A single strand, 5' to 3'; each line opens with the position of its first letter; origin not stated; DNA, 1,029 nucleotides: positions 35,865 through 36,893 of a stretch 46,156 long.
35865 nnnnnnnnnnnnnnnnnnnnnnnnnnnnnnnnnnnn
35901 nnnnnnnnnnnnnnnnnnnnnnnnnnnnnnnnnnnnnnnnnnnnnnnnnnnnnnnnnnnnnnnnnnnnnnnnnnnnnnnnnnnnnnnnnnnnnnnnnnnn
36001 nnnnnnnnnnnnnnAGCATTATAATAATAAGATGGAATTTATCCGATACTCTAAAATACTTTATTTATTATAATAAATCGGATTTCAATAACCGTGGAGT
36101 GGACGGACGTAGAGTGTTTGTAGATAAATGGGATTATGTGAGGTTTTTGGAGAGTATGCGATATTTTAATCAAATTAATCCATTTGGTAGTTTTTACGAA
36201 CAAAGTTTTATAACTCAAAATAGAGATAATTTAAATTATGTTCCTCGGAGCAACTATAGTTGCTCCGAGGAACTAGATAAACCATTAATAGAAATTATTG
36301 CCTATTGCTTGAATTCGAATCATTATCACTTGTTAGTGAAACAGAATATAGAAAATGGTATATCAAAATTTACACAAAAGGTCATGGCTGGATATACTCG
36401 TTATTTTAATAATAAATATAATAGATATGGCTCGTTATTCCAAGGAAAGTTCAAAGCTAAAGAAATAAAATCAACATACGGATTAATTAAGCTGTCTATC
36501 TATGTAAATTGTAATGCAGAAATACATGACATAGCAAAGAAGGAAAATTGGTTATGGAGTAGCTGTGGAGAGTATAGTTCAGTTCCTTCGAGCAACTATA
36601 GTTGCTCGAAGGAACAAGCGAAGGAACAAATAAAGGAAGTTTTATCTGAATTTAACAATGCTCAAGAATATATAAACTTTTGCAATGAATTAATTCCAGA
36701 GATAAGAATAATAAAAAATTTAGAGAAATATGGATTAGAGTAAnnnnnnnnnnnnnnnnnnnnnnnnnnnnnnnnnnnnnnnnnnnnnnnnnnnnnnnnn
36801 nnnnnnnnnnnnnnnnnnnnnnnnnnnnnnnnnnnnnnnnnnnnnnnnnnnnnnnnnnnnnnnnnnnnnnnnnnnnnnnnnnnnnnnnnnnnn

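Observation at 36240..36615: Two perfect 34-bp palindromes, related by compensatory base-pair swaps, sit in frame inside a Y1/HuH transposase ORF and bracket its catalytic core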

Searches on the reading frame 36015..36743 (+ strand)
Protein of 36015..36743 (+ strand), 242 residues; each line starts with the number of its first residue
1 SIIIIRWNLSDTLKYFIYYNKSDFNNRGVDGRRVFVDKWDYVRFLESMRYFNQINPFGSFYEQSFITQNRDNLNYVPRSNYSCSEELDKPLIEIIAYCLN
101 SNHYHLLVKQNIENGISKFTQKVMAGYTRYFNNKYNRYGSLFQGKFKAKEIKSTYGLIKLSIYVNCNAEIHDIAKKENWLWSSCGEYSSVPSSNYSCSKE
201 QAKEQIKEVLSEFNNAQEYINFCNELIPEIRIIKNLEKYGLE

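Call 5: search_protein_families(library=pfam, proteins=[window:36015-36743:+], max_evalue=1)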
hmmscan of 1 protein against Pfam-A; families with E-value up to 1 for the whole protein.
window:36015-36743:+ (242 aa): 2 families
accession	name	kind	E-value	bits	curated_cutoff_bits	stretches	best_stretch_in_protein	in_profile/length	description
PF01797.21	Y1_Tnp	-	7.9e-08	32.9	23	1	82-164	31-118/121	Transposase IS200 like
PF21698.3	Spo16_C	-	0.021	15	27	1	204-223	24-43/43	Spo16 protein, C-terminal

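Call 6: search_protein_families(library=ncbifam, proteins=[window:36015-36743:+], max_evalue=1)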
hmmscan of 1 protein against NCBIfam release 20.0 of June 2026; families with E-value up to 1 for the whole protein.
window:36015-36743:+ (242 aa): 1 family
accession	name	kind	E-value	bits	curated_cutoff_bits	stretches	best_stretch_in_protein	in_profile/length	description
NF047646.1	REP_Tyr_transpos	equivalog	0.0023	17.8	80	1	89-179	44-143/146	REP-associated tyrosine transposase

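Call 8: find_homologous_proteins(query=window:36015-36740:+, max_evalue=0.001)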
Query window:36015-36740:+ (242 aa): 864 proteins with E <= 0.001 among 1023 candidates; the best 120 are listed.
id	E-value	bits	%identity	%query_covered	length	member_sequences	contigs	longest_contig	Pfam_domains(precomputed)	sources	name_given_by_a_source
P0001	5.9e-125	434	100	81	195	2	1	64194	PF01797.22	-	-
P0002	2.0e-95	337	70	90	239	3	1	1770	PF01797.22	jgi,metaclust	metaclust:\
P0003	8.0e-74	266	61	90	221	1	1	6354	PF01797.22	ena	-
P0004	1.6e-72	262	58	90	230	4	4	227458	PF01797.22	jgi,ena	-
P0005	1.0e-67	246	54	88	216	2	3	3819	PF01797.22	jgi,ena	-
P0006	1.0e-66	243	54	90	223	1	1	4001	PF01797.22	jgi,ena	-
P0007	1.6e-64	236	54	90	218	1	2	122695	PF01797.22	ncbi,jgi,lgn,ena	ncbi:MAG: transposase [Patescibacteria group bacterium]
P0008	1.1e-63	233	52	90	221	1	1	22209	PF01797.22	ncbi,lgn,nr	ncbi:MAG: transposase [Patescibacteria group bacterium]|nr:transposase [Patescibacteria group bacter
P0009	9.1e-62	227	55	90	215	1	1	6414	PF01797.22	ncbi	-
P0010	1.9e-61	226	56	90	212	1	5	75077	PF01797.22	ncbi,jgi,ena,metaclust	metaclust:\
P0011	3.8e-61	225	54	90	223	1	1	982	PF01797.22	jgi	jgi:putative transposase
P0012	5.0e-61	224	57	90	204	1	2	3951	PF01797.22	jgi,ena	-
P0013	2.2e-60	222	50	96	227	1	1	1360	PF01797.22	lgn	-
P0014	1.1e-59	220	52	90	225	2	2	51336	PF01797.22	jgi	-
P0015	4.6e-59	218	53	90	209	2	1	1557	PF01797.22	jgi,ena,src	-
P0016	2.0e-58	216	50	90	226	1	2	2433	PF01797.22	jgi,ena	-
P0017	5.8e-58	214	53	90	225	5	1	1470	PF01797.22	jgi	-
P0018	1.0e-57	214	52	90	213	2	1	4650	PF01797.22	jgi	-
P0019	1.1e-57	214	51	90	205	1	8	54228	PF01797.22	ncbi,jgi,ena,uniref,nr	ncbi:hypothetical protein A2477_03680 [Candidatus Falkowbacteria bacterium RIFOXYC2_FULL_47_12]|unir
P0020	3.5e-57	212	51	90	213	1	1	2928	PF01797.22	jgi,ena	-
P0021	4.5e-57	211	55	85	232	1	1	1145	PF01797.22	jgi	jgi:putative transposase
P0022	1.2e-56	210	55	81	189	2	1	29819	PF01797.22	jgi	jgi:REP element-mobilizing transposase RayT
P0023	1.5e-56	210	51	90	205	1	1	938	PF01797.22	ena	-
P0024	2.5e-56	209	50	90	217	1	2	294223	PF01797.22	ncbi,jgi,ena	ncbi:MAG: transposase [Patescibacteria group bacterium]|jgi:putative transposase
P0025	3.8e-56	208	50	90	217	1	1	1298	PF01797.22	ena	-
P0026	2.4e-55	206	49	88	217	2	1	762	PF01797.22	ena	-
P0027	1.0e-53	201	51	90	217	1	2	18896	PF01797.22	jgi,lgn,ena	-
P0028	9.2e-52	194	48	90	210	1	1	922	PF01797.22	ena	-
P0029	3.4e-51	192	57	67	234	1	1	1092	PF01797.22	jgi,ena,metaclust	metaclust:\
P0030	2.0e-49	186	47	90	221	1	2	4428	PF01797.22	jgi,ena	-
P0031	7.5e-49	185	49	85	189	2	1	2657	PF01797.22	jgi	-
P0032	3.7e-48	182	46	88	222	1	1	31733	PF01797.22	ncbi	-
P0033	7.9e-48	181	66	57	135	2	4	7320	-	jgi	-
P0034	8.6e-46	175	50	81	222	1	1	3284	PF01797.22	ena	-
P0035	2.8e-45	173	47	84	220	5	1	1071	PF01797.22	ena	-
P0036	9.9e-44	168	48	85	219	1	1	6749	PF01797.22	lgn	-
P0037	1.2e-43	168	45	90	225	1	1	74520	PF01797.22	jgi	-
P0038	2.7e-43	166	46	90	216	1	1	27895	PF01797.22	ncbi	ncbi:transposase [Candidatus Omnitrophota bacterium]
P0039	3.7e-43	166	45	90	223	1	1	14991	PF01797.22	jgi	-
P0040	7.5e-43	165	47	84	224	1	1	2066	PF01797.22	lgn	-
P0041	1.3e-42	164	47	85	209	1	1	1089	PF01797.22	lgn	-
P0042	2.8e-42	163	42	90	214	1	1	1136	PF01797.22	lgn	-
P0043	3.2e-42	163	47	84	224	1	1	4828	PF01797.22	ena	-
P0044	3.5e-42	163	44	92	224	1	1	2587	PF01797.22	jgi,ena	-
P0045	3.9e-42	163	59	57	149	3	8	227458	PF01797.22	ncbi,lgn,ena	-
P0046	4.1e-42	163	42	84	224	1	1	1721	PF01797.22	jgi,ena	-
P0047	6.6e-42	162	46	84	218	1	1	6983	PF01797.22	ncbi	-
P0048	7.0e-42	162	43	87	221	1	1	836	PF01797.22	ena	-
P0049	1.0e-41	161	44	90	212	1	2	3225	PF01797.22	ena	-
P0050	1.3e-41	161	45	90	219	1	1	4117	PF01797.22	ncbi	-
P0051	5.8e-41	159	43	90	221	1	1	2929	PF01797.22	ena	-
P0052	1.1e-40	158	44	90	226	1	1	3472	PF01797.22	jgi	-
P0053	1.1e-40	158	43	90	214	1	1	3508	PF01797.22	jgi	jgi:putative transposase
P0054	1.5e-40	157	43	83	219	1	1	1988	PF01797.22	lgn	-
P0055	2.2e-40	157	45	86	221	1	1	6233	PF01797.22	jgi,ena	-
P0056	2.4e-40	157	42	90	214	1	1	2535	PF01797.22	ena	-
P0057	3.4e-40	156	45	90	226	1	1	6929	PF01797.22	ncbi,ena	-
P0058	3.4e-40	156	45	90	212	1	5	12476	PF01797.22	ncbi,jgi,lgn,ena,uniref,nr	ncbi:hypothetical protein COV49_02820 [Candidatus Falkowbacteria bacterium CG11_big_fil_rev_8_21_14_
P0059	3.9e-40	156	45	90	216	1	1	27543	PF01797.22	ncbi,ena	-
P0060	4.1e-40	156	41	88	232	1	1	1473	PF01797.22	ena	-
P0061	4.2e-40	156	44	86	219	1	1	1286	PF01797.22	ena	-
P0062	5.7e-40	155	47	75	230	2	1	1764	PF01797.22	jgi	-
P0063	1.0e-39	155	44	90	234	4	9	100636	PF01797.22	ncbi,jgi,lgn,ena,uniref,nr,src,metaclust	ncbi:hypothetical protein A2303_06355 [Candidatus Falkowbacteria bacterium RIFOXYB2_FULL_47_14]|unir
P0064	1.4e-39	154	49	67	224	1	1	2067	PF01797.22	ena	-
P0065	1.5e-39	154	43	86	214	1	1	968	PF01797.22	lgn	-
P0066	2.2e-39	154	44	88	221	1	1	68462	PF01797.22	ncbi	-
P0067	2.6e-39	153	42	90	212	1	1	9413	PF01797.22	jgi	jgi:putative transposase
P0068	2.8e-39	153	44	86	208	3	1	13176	PF01797.22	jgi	-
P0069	4.3e-39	153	44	90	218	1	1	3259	PF01797.22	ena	-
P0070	6.5e-39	152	43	83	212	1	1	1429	PF01797.22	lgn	-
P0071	6.8e-39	152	44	92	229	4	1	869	PF01797.22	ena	-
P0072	7.1e-39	152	42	90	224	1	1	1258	PF01797.22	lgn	-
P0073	7.3e-39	152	45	82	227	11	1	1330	PF01797.22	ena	-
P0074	7.6e-39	152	42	90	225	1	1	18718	PF01797.22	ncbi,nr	ncbi:MAG: transposase [bacterium]|nr:transposase [bacterium]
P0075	7.8e-39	152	43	92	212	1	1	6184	PF01797.22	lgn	-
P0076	9.9e-39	151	47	71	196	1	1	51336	PF01797.22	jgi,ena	-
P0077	1.2e-38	151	47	90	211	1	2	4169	PF01797.22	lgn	-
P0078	1.5e-38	151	42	88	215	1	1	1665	PF01797.22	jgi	jgi:REP element-mobilizing transposase RayT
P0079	1.5e-38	151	41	90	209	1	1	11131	PF01797.22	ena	-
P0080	1.8e-38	151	48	67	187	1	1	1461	PF01797.22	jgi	-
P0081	2.1e-38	150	45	82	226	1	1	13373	PF01797.22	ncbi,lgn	-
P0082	3.9e-38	149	43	88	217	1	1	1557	PF01797.22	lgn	-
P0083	4.5e-38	149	41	89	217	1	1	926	PF01797.22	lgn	-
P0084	4.8e-38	149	44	88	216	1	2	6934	PF01797.22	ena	-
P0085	5.5e-38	149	42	88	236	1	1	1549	PF01797.22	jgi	jgi:putative transposase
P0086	5.6e-38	149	41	90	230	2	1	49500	PF01797.22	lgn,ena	-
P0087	6.1e-38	149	41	86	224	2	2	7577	PF01797.22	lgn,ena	-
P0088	7.1e-38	149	42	88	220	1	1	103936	PF01797.22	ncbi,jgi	jgi:REP element-mobilizing transposase RayT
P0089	7.2e-38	149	41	89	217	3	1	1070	PF01797.22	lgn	-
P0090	8.5e-38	148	44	85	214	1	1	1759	PF01797.22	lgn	-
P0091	8.8e-38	148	40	88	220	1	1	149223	PF01797.22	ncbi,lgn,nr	ncbi:MAG: transposase [bacterium]|nr:transposase [bacterium]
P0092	9.3e-38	148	44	85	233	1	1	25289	PF01797.22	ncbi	-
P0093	1.2e-37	148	45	85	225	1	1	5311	PF01797.22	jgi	-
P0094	1.2e-37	148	42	90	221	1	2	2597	PF01797.22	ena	-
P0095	1.2e-37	148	44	82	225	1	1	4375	PF01797.22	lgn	-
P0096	1.2e-37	148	39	90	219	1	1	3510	PF01797.22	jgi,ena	-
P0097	1.7e-37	147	42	90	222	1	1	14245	PF01797.22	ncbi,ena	-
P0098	1.8e-37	147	41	88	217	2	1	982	PF01797.22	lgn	-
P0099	1.8e-37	147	44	85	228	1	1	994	PF01797.22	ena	-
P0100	1.9e-37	147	38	85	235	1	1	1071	PF01797.22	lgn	-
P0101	2.2e-37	147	39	88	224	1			PF01797.22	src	-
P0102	2.3e-37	147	41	86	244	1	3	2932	PF01797.22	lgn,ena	-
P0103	2.4e-37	147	39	90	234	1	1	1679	PF01797.22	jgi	jgi:putative transposase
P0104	2.6e-37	147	44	82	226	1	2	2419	PF01797.22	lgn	-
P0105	3.0e-37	147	42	82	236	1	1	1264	PF01797.22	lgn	-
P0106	3.4e-37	146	40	88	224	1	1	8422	PF01797.22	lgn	-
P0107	3.4e-37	146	43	83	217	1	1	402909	PF01797.22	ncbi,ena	-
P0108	3.5e-37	146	42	90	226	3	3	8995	PF01797.22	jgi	jgi:putative transposase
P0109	3.6e-37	146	53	62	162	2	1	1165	PF01797.22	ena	-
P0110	3.6e-37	146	40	82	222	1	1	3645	PF01797.22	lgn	-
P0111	3.9e-37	146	42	90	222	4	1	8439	PF01797.22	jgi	-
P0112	4.0e-37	146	43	90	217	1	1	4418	PF01797.22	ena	-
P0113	4.3e-37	146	40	85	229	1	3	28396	PF01797.22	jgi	-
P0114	4.4e-37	146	41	90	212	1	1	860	PF01797.22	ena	-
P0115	4.6e-37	146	42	90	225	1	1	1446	PF01797.22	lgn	-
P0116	5.9e-37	146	44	82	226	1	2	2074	PF01797.22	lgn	-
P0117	6.0e-37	146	44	82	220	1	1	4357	PF01797.22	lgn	-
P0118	6.0e-37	146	40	87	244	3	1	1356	PF01797.22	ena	-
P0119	6.6e-37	145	43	85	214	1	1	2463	PF01797.22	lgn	-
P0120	8.4e-37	145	42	90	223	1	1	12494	PF01797.22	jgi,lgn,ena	-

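Call 11: find_related_loci(query=A1, collection=genome_contigs, flank=10000)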
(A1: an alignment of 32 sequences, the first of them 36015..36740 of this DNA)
Query A1 (242 aa) in genome_contigs; peptide patterns used: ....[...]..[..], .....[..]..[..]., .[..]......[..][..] (x = any residue, [..] = any of these).
600 stretches matched a pattern (row limit reached: there are more); 550 encode a relative of the query (tblastn E <= 1e-3); the best 80 are kept; 79 distinct loci.
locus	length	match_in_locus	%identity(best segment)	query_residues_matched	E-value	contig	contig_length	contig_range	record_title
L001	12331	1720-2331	54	26-242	6e-70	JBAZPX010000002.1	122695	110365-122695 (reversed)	MAG: Patescibacteria group bacterium isolate SO_2017_SWC_4 scaffold_177_c1_LP-4_2017, whole genome shotgun sequence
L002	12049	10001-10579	51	26-242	2e-64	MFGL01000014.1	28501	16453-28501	MAG: Candidatus Falkowbacteria bacterium RIFOXYC2_FULL_47_12 rifoxyc2_full_scaffold_2243, whole genome shotgun sequence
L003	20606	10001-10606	43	26-242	2e-50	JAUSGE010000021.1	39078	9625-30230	MAG: bacterium isolate E14_metabat.bin.105 E14_k141_322953, whole genome shotgun sequence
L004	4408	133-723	46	26-242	5e-50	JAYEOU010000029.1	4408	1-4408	MAG: Patescibacteria group bacterium isolate MAG021 MAG021_29, whole genome shotgun sequence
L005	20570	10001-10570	46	26-227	2e-49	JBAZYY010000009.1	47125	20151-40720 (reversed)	MAG: Parcubacteria group bacterium isolate SO_2017_GW1_93 NODE_3732_length_47125_cov_4.660752_OW334_2017, whole genome s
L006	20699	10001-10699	42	4-242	1e-48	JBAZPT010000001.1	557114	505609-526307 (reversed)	MAG: Parcubacteria group bacterium isolate SO_2017_SWC_36 scaffold_11_c1_LP-4_2017, whole genome shotgun sequence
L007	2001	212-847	41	26-242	5e-49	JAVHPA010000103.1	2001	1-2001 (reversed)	MAG: Candidatus Moraniibacteriota bacterium isolate WB02no16_44_9 NODE_54352_length_2001_cov_4.617163, whole genome shot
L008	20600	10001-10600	42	26-237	6e-48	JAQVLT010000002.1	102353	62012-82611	MAG: Patescibacteria group bacterium isolate STF1_116 NODE_296_length_102353_cov_4.212441_Sandtown_F1, whole genome shot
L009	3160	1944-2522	46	26-227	3e-47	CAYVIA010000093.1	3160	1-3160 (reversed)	MAG TPA_asm: uncultured Gammaproteobacteria bacterium isolate binchicken_co129_792 genome assembly, contig: NODE_123327_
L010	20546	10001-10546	47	26-219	2e-47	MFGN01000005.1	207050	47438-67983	MAG: Candidatus Falkowbacteria bacterium RIFOXYD12_FULL_34_57 rifoxyd3_full_scaffold_14, whole genome shotgun sequence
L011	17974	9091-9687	40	26-230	1e-46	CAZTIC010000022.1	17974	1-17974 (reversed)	MAG TPA_asm: uncultured Gammaproteobacteria bacterium isolate SRP191223_co1_14 genome assembly, contig: NODE_3034_length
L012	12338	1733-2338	40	26-242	2e-46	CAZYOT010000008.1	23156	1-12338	MAG TPA_asm: uncultured Bdellovibrionales bacterium isolate SRP278252_co2_135 genome assembly, contig: NODE_4405_length_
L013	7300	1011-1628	43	26-242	2e-46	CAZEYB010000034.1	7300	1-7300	MAG TPA_asm: uncultured Bdellovibrionales bacterium isolate binchicken_co387_13 genome assembly, contig: NODE_14421_leng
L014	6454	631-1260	44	26-242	6e-46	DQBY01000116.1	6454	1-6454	MAG TPA_asm: Candidatus Moraniibacteriota bacterium isolate UBA11098 contig_172099, whole genome shotgun sequence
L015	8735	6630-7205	43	26-242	2e-45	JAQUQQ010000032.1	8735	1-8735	MAG: Candidatus Moraniibacteriota bacterium isolate STD1_53 NODE_24705_length_8735_cov_7.920307_Sandtown_D1, whole genom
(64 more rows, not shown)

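Call 15: find_encoding_contigs(protein=P0002, flank=10000, max_places=4)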
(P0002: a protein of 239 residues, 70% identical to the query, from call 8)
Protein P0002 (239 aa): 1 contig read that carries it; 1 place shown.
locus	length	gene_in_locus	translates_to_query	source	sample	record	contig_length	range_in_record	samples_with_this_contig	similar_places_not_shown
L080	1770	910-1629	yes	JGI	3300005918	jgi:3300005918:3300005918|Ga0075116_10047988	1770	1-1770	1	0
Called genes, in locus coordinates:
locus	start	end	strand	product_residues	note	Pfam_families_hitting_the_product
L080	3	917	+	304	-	?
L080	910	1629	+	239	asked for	PF01797:Y1_Tnp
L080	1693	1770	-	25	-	?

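Call 16: find_encoding_contigs(protein=P0005, flank=10000, max_places=4)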
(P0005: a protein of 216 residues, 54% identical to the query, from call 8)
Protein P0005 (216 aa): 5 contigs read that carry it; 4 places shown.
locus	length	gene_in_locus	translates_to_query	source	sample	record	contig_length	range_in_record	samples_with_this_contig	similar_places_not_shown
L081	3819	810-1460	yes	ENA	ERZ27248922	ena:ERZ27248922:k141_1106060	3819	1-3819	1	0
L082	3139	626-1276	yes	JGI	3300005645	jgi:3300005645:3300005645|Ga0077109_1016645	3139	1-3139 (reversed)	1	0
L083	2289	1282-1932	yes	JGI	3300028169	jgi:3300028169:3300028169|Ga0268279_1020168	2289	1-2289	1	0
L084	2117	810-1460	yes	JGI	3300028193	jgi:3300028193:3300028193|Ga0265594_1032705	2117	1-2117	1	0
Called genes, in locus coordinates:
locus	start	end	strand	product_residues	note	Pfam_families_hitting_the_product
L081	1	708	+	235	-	?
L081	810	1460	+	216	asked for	PF01797:Y1_Tnp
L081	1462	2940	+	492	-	-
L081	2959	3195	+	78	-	-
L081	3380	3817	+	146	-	?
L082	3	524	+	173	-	?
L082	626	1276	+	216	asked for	PF01797:Y1_Tnp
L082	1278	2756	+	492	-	-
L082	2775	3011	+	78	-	-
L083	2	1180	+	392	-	?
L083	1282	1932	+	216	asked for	PF01797:Y1_Tnp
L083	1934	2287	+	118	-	?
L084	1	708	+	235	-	?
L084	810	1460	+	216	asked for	PF01797:Y1_Tnp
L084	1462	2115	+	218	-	?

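Call 32: search_solved_structures(query=A3, max_evalue=0.01, show_alignments=2)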
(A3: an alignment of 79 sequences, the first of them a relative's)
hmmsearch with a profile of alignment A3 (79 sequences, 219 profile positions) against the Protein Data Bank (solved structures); distinct sequences matched with E-value up to 0.01: 0.

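Call 42: predict_structure(alignment_id=A3)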
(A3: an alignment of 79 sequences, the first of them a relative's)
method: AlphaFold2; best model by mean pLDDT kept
length: 239 residues; sequences in the alignment: 79
mean_pLDDT: 86.6   pTM: 0.84
mean pLDDT of the five models: 86.6, 86.3, 85.9, 85.2, 85.2
residues with pLDDT >= 90: 160; 70-90: 41; 50-70: 31; < 50: 7
segments of 3 or more residues with pLDDT < 50: 65-67
pLDDT, mean of each block of 10 residues (from residue 1): 83 93 93 93 86 73 53 81 96 97 96 94 92 95 97 97 95 76 59 67 87 96 97 81
secondary structure, 60 per line:
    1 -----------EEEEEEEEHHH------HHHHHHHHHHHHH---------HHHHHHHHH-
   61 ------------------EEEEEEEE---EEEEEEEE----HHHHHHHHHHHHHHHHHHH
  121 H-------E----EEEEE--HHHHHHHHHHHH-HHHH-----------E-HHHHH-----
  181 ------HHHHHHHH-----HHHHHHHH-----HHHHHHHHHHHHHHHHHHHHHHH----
elements in order: E12-19 H29-41 H51-59 E79-86 E90-97 H102-121 E134-138 H141-152 H154-157 H171-175 H187-194 H200-207 H213-235

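Call 45: fold_search(model_id=the predicted structure, library=pdb)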
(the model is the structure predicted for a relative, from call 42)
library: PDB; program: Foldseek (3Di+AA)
matches with E <= 10: 703; with E <= 0.001: 24
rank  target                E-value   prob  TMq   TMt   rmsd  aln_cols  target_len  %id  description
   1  4er8_A                4.8e-06  1.00  0.47  0.66   3.7       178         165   13  Structure of the REP associates tyrosine transposase bound to a REP hairpin (released 2012-08-15)
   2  2vjv_A                4.0e-05  1.00  0.35  0.63   8.7       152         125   15  Crystal structure of the IS608 transposase in complex with left end 26-mer DNA hairpin and a 6-mer DNA representing th (released 2008-02-19)
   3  2xma_B                6.6e-05  1.00  0.32  0.53   7.1       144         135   15  DEINOCOCCUS RADIODURANS ISDRA2 TRANSPOSASE RIGHT END DNA COMPLEX (released 2010-10-13)
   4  2a6m_B                7.0e-05  1.00  0.35  0.53  15.5       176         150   15  Crystal Structure of the ISHp608 Transposase (released 2005-10-25)
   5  2a6o_A                7.4e-05  1.00  0.37  0.56  14.9       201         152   14  Crystal Structure of the ISHp608 Transposase in Complex with Stem-loop DNA (released 2005-10-25)
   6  2xqc_D                7.4e-05  1.00  0.33  0.55  10.2       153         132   16  DEINOCOCCUS RADIODURANS ISDRA2 TRANSPOSASE COMPLEXED WITH LEFT END RECOGNITION AND CLEAVAGE SITE AND ZN (released 2010-10-13)
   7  2xo6_A                8.8e-05  1.00  0.35  0.59   6.2       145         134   15  DEINOCOCCUS RADIODURANS ISDRA2 TRANSPOSASE Y132F MUTANT COMPLEXED WITH LEFT END RECOGNITION AND CLEAVAGE SITE (released 2010-10-13)
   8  2xm3_C                9.3e-05  1.00  0.33  0.57   7.2       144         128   17  Deinococcus radiodurans ISDra2 Transposase Left end DNA complex (released 2010-10-13)
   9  2vju_A                1.0e-04  1.00  0.35  0.61   6.7       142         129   14  Crystal structure of the IS608 transposase in complex with the complete Right end 35-mer DNA and manganese (released 2008-02-19)
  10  2xo6_D                1.2e-04  1.00  0.32  0.56   7.1       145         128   16  DEINOCOCCUS RADIODURANS ISDRA2 TRANSPOSASE Y132F MUTANT COMPLEXED WITH LEFT END RECOGNITION AND CLEAVAGE SITE (released 2010-10-13)
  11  2xm3_D                1.3e-04  1.00  0.33  0.56   6.9       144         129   17  Deinococcus radiodurans ISDra2 Transposase Left end DNA complex (released 2010-10-13)
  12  2xma_A                1.5e-04  1.00  0.33  0.53   6.9       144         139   17  DEINOCOCCUS RADIODURANS ISDRA2 TRANSPOSASE RIGHT END DNA COMPLEX (released 2010-10-13)
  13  2xma_E                1.6e-04  1.00  0.33  0.52   6.9       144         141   17  DEINOCOCCUS RADIODURANS ISDRA2 TRANSPOSASE RIGHT END DNA COMPLEX (released 2010-10-13)
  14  2vju_B                1.8e-04  1.00  0.35  0.59   6.7       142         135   15  Crystal structure of the IS608 transposase in complex with the complete Right end 35-mer DNA and manganese (released 2008-02-19)
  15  2a6m_A                1.9e-04  1.00  0.35  0.60   8.4       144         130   14  Crystal Structure of the ISHp608 Transposase (released 2005-10-25)
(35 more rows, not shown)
